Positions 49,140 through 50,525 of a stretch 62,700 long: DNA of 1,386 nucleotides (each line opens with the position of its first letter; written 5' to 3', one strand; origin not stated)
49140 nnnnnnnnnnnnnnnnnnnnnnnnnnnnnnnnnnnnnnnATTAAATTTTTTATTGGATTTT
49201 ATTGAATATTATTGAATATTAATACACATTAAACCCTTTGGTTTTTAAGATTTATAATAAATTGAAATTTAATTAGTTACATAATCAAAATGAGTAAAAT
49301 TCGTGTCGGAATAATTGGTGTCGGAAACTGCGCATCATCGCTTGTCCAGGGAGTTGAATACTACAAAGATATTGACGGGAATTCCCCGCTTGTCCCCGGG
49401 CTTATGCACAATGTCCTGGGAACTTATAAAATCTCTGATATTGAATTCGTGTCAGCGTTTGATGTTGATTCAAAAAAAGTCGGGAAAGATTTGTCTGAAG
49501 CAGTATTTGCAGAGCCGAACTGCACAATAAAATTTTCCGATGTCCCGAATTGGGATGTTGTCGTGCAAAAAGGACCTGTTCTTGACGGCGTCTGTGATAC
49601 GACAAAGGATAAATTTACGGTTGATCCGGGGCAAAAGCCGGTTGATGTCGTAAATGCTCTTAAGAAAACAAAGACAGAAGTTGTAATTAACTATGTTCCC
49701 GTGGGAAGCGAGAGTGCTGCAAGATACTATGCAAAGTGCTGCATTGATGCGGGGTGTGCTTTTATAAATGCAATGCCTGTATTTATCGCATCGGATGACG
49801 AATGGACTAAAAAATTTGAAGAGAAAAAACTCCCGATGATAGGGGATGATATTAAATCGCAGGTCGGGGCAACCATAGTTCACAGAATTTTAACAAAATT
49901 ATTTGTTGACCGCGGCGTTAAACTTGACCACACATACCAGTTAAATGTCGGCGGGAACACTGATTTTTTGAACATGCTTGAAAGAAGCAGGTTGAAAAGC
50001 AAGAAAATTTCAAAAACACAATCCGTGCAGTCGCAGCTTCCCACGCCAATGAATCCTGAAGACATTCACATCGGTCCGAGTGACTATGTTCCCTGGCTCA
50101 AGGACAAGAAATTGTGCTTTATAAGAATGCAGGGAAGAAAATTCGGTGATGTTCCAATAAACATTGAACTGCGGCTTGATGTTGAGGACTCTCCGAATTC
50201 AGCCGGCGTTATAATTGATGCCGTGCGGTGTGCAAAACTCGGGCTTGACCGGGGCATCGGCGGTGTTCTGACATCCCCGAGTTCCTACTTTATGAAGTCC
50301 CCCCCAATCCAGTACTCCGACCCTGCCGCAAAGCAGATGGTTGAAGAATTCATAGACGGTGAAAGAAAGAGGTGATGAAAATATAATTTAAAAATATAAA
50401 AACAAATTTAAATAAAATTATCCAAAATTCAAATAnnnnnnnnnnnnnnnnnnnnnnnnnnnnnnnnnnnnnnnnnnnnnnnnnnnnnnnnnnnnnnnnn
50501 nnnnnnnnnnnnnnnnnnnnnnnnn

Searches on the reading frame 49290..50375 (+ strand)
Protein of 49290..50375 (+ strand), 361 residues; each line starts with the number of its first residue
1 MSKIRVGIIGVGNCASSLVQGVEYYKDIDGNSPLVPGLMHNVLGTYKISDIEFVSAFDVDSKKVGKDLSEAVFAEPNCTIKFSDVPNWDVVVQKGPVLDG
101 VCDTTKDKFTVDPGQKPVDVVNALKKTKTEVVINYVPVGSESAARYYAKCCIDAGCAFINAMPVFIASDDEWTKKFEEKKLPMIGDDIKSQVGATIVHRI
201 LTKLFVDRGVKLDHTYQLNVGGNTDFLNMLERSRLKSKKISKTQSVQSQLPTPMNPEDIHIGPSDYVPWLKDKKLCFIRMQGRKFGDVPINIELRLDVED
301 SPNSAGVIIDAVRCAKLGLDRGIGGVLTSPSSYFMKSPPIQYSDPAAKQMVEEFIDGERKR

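Call 30: search_protein_families(library=pfam, proteins=[window:49290-50375:+], max_evalue=0.001)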
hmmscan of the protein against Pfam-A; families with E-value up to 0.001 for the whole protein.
window:49290-50375:+ (361 aa): 1 family
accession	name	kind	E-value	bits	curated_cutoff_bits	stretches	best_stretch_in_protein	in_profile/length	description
PF01658.22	Inos-1-P_synth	-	2.9e-37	127.6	27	1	193-301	1-107/107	Myo-inositol-1-phosphate synthase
